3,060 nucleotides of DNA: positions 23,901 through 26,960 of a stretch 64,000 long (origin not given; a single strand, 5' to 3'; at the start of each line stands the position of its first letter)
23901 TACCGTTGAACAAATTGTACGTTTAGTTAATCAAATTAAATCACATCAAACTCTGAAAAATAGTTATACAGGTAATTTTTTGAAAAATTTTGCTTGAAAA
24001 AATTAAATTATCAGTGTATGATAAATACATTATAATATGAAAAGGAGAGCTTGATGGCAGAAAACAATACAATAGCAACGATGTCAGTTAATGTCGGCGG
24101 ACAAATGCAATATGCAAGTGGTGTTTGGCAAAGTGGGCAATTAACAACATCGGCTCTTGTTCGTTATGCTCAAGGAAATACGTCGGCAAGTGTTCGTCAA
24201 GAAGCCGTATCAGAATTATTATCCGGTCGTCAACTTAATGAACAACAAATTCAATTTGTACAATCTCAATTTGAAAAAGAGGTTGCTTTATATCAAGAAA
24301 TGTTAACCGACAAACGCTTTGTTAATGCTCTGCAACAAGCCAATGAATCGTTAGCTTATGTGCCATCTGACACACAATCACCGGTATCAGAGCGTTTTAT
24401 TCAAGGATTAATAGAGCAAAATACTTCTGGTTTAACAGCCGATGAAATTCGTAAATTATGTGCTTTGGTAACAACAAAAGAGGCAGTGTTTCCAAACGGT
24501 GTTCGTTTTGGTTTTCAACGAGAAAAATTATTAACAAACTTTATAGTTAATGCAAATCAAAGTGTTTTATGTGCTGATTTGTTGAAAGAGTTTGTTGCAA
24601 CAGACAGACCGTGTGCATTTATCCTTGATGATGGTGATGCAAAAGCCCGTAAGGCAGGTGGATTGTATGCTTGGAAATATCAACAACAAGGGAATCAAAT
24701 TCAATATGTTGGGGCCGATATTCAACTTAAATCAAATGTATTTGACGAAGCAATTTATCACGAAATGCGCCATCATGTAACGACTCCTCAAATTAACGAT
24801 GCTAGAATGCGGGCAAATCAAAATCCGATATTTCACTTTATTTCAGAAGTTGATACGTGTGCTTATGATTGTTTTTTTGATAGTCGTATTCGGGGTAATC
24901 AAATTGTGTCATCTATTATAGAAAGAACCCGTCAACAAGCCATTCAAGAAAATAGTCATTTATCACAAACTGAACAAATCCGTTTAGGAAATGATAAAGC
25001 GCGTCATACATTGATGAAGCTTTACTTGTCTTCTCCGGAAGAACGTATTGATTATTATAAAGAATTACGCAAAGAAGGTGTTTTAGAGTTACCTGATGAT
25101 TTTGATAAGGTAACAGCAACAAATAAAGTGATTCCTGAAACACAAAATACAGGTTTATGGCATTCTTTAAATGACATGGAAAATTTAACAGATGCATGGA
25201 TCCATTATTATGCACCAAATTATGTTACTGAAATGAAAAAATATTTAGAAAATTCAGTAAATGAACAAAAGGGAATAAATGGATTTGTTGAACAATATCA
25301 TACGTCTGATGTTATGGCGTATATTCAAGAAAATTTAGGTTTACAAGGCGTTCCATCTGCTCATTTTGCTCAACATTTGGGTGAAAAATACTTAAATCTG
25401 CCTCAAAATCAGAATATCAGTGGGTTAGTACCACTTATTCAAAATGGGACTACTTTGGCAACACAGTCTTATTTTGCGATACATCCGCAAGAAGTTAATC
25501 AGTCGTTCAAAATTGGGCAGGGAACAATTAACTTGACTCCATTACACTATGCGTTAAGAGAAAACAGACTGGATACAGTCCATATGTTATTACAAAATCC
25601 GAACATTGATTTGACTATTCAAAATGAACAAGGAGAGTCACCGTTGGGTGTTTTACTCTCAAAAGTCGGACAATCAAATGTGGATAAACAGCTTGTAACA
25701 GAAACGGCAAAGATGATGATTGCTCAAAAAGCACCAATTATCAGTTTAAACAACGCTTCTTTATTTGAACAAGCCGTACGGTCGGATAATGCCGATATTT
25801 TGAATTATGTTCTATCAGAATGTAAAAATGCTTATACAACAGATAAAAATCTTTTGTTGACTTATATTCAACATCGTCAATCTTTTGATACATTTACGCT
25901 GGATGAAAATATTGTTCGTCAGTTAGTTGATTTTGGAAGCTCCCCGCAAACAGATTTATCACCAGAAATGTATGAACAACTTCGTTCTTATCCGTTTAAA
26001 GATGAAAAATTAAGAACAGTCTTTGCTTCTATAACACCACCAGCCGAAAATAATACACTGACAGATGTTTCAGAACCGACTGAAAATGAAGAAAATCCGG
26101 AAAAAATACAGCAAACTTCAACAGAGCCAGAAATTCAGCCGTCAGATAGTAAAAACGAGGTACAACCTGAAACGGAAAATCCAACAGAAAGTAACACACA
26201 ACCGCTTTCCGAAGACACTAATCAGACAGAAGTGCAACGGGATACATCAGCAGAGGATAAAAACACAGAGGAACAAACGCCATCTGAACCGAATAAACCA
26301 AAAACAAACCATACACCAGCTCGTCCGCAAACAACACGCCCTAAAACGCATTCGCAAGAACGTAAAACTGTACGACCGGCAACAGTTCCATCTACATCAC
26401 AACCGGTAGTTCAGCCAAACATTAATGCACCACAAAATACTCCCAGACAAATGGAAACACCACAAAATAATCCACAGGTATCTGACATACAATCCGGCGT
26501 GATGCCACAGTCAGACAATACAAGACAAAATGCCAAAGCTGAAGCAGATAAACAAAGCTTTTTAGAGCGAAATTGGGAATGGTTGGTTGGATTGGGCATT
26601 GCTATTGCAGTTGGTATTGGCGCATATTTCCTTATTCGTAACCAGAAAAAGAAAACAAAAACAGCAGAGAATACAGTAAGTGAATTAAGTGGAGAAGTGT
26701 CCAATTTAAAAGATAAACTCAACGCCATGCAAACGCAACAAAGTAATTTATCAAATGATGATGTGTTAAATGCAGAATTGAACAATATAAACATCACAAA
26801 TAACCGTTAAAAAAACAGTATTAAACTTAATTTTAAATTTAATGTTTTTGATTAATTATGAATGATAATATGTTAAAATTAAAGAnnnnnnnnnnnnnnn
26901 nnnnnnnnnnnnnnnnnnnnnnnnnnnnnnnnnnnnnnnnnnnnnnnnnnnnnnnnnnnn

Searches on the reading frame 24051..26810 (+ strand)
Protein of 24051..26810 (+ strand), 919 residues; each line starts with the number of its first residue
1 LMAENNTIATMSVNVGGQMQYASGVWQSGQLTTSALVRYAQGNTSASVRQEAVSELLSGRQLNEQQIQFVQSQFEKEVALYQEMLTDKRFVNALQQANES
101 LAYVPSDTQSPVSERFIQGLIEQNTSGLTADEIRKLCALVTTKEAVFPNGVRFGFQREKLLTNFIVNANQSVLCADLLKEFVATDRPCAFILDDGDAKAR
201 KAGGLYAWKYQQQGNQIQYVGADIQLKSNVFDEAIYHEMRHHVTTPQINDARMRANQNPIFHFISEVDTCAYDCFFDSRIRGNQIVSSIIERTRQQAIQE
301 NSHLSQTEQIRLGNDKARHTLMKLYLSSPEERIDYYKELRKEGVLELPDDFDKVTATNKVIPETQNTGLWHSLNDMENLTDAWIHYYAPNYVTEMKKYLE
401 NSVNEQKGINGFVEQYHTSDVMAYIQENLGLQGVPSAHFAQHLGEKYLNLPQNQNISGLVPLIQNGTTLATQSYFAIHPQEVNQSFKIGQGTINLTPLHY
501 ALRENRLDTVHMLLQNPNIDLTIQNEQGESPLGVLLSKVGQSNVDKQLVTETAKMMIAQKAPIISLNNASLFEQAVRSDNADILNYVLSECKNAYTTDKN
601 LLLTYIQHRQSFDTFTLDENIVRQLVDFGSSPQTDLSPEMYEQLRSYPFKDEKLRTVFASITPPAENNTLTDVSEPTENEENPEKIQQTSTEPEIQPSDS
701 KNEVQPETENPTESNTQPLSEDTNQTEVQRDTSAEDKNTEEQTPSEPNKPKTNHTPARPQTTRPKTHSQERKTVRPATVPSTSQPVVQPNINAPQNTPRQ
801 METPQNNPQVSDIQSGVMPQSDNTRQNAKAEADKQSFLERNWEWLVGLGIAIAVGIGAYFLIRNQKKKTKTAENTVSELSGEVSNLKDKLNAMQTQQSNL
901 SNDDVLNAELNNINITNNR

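Call 4: search_protein_families(library=pfam, proteins=[window:24051-26810:+], max_evalue=1)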
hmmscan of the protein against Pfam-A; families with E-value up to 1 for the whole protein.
window:24051-26810:+ (919 aa): 5 families
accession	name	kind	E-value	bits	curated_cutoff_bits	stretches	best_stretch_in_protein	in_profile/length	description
PF13606.12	Ank_3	-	3.9e-05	24.1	22.3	1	495-521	3-28/30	Ankyrin repeat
PF00023.36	Ank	-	4.4e-05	24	21.1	1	495-524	3-31/33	Ankyrin repeat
PF12796.13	Ank_2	-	4.6e-05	24.3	27.3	1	494-524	60-89/90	Ankyrin repeats (3 copies)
PF13637.12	Ank_4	-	0.00012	22.8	22.7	1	498-532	1-34/50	Ankyrin repeats (many copies)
PF13857.12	Ank_5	-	0.0009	20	27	1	496-532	18-53/56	Ankyrin repeats (many copies)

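Call 8: search_protein_families(library=ncbifam, proteins=[window:24051-26810:+], max_evalue=1)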
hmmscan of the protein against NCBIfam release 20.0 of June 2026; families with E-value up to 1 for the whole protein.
window:24051-26810:+ (919 aa): 1 family
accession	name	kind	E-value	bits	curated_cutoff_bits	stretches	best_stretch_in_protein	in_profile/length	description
NF005411.0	PRK06975.1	equivalog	0.0037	15.6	414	1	784-900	270-386/660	fused uroporphyrinogen-III synthase HemD/membrane protein HemX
